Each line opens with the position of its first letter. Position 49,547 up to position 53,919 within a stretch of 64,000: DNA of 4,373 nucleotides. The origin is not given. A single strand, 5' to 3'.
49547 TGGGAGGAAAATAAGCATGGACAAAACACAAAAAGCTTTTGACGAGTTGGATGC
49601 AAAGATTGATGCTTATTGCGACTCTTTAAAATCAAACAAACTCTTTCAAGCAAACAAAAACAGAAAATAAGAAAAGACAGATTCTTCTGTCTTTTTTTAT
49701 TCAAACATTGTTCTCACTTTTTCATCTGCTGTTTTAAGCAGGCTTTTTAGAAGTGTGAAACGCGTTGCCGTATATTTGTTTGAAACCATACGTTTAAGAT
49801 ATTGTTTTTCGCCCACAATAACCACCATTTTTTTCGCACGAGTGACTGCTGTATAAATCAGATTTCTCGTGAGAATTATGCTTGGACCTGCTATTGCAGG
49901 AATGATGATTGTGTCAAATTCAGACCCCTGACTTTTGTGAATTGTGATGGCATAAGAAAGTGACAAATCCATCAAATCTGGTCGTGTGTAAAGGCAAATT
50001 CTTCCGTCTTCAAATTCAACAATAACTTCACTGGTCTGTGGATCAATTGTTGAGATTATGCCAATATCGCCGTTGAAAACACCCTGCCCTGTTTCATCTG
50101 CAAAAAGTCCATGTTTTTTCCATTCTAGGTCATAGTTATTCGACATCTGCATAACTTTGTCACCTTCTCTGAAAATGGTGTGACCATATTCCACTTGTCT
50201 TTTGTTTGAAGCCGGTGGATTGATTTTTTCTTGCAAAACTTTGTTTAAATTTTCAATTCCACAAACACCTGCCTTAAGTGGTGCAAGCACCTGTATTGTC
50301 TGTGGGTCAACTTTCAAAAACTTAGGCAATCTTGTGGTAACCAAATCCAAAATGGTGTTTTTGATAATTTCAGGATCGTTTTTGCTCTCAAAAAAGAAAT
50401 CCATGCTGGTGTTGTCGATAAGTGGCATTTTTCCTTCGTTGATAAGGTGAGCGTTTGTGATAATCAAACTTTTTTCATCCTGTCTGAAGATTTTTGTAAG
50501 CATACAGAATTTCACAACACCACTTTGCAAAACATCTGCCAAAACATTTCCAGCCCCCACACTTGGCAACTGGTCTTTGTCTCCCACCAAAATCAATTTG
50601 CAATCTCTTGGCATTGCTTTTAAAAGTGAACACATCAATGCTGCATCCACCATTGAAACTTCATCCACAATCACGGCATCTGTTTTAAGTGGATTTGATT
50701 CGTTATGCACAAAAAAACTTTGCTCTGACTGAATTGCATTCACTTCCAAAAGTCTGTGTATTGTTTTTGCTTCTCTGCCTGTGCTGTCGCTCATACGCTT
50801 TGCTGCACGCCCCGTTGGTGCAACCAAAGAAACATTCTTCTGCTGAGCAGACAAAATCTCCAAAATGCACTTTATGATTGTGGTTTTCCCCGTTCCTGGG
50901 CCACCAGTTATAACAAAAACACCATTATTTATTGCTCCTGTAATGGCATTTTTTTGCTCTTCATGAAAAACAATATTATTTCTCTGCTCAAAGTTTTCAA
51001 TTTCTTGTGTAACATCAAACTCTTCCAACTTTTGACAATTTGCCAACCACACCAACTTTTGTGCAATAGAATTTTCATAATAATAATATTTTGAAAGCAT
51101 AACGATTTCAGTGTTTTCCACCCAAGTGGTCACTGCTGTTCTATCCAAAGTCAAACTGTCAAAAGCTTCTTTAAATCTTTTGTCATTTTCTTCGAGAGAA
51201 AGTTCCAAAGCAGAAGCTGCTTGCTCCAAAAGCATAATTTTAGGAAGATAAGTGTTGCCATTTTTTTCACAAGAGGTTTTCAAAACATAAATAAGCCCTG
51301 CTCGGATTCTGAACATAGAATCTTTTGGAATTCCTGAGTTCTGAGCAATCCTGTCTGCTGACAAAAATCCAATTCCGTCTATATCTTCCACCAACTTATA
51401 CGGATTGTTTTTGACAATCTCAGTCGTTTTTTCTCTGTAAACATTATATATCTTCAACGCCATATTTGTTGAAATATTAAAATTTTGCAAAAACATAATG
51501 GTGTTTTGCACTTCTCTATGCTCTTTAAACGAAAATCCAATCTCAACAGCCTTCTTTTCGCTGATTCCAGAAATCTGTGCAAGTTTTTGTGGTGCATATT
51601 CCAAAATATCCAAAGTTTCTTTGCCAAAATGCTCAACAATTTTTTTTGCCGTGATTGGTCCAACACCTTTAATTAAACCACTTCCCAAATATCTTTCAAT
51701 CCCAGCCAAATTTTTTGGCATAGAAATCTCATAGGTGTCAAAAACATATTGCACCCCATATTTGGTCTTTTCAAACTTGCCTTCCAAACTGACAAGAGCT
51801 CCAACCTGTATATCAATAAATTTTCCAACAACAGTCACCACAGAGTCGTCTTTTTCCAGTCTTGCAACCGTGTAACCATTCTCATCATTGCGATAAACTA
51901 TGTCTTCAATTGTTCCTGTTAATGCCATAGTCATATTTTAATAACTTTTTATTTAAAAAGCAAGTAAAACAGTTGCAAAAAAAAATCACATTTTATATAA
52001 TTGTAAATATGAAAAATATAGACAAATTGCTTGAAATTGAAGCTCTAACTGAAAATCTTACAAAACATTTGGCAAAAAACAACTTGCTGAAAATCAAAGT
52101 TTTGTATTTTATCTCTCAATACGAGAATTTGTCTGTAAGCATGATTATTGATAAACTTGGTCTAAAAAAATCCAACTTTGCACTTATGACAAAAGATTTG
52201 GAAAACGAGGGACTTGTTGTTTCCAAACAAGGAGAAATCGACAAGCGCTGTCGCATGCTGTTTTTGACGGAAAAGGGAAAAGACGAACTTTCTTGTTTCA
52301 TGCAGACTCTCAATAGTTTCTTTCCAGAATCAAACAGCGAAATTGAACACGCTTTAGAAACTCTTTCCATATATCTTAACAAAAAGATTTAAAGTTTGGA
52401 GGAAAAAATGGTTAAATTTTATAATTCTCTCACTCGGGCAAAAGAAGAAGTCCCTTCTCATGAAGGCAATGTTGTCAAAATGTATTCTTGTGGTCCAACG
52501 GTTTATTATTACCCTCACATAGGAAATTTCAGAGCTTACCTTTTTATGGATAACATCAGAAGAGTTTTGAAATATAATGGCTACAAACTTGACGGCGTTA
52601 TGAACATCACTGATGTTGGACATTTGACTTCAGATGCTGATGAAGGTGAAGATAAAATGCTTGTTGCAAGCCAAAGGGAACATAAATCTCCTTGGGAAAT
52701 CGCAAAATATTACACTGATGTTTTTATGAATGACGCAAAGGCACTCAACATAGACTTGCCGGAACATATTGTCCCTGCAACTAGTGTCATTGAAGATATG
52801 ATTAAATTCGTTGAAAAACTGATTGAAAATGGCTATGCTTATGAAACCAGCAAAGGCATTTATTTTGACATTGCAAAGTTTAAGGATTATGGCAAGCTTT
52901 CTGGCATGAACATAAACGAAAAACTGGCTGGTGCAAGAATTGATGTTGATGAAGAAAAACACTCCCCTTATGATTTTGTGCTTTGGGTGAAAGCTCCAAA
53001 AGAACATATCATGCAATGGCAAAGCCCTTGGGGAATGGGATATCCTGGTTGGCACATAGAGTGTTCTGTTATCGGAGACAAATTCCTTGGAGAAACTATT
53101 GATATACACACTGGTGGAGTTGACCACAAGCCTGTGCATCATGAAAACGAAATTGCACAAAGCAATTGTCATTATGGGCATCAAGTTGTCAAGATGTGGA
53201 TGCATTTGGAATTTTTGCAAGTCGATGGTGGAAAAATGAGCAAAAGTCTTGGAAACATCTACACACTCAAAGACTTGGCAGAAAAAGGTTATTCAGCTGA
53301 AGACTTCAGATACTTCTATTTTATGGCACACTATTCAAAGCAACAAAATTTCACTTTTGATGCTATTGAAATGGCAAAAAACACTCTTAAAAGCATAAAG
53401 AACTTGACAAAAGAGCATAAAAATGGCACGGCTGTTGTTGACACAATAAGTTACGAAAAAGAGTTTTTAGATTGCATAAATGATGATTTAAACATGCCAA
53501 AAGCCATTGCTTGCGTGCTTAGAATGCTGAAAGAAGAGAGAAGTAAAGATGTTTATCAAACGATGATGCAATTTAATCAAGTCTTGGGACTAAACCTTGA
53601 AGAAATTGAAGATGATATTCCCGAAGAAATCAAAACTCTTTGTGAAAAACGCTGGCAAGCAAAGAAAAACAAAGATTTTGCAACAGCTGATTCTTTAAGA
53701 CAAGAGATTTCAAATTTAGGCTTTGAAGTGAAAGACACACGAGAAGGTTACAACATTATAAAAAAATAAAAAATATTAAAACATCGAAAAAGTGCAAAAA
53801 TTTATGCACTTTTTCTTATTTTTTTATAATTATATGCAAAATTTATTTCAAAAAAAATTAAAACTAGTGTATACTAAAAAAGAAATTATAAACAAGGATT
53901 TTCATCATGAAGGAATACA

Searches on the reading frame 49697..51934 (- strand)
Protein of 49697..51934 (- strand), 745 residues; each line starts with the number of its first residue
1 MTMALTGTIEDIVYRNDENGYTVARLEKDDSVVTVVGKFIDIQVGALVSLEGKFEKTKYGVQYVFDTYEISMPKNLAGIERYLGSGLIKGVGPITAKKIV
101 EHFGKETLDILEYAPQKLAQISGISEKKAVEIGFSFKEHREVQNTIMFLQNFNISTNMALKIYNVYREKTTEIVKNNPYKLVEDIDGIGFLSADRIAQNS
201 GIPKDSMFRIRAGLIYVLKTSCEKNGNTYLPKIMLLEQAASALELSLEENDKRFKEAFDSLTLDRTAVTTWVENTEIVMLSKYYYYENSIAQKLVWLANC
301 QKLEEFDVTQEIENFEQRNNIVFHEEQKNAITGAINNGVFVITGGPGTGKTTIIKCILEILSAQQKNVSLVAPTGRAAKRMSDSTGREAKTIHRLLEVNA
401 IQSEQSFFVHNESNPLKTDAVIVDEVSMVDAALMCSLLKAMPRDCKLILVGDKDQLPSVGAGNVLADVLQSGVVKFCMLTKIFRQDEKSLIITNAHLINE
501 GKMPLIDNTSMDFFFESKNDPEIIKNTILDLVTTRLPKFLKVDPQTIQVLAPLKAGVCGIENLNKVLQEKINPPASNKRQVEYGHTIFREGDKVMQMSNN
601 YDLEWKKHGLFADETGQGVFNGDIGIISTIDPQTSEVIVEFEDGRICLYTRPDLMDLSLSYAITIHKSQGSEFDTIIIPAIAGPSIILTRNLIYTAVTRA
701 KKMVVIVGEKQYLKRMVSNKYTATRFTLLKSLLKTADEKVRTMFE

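Call 71: search_protein_families(library=pfam, proteins=[window:49697-51934:-], max_evalue=0.001)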
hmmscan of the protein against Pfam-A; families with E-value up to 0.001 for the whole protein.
window:49697-51934:- (745 aa): 21 families
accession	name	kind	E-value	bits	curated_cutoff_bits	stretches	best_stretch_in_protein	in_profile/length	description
PF13245.12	AAA_19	-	1.9e-46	158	25.1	1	327-460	1-133/134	AAA domain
PF13604.12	AAA_30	-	6e-41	140.7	27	1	324-504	3-174/191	AAA domain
PF14490.11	HHH_RecD2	-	2.3e-38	130.4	27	1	138-229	1-92/92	ATP-dependent RecD2 DNA helicase HHH domain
PF18335.7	SH3_13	-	9e-25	86.7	41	1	563-641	1-65/65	ATP-dependent RecD-like DNA helicase SH3 domain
PF23139.1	OB_YrrC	-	5.7e-19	68.3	27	1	4-73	3-76/76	ATP-dependent DNA helicase YrrC, OB-fold domain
PF13538.12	UvrD_C_2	-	4.3e-16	58.9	27.4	1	660-707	2-52/52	UvrD-like helicase C-terminal domain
PF01443.25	Viral_helicase1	-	6.1e-12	46.3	21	1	341-459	2-100/228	Viral superfamily 1 RNA helicase core domain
PF13086.12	AAA_11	-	6.8e-11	42.9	27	2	324-374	3-61/257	AAA domain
PF05970.20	PIF1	-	1e-08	35.5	25.9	1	327-440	6-125/223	PIF1-like helicase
PF14520.12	HHH_5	-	7e-08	33.3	27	1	88-132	7-51/57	Helix-hairpin-helix domain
PF02689.20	Herpes_Helicase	-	1.2e-06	27.3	27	0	619-726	690-794/808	Helicase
PF05127.21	NAT10_TcmA_helicase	-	5.9e-06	26.7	22.7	1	341-442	1-114/176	RNA cytidine acetyltransferase NAT10/TcmA, helicase domain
PF09848.15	SLFN-g3_helicase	-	7.1e-06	26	24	1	339-425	3-87/354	Schlafen group 3, DNA/RNA helicase domain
PF00580.27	UvrD-helicase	-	1.6e-05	25.2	23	1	325-387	3-67/271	UvrD/REP helicase N-terminal domain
PF13401.12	AAA_22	-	2.7e-05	24.9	27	1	337-452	5-123/130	AAA domain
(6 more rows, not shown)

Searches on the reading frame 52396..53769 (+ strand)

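Call 71: search_protein_families(library=pfam, proteins=[window:52396-53769:+], max_evalue=0.001)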
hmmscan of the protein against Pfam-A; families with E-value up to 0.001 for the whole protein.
window:52396-53769:+ (457 aa): 5 families
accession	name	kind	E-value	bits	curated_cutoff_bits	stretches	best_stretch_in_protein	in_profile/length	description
PF01406.26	tRNA-synt_1e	-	2.7e-93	313.1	27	1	23-328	6-300/301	tRNA synthetases class I (C) catalytic domain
PF09334.17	tRNA-synt_1g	-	4.9e-11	42.5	20.1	1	264-329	311-374/391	tRNA synthetases class I (M)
PF01921.24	tRNA-synt_1f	-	3.7e-07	29.8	27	1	234-337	234-338/360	tRNA synthetases class I (K)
PF23493.1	CysS_C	-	0.0001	22.8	23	1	406-449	2-45/51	Cysteinyl-tRNA ligase anticodon binding domain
PF00133.28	tRNA-synt_1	-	0.00028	20.2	22.7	0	275-319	370-413/414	tRNA synthetases class I (I, L, M and V)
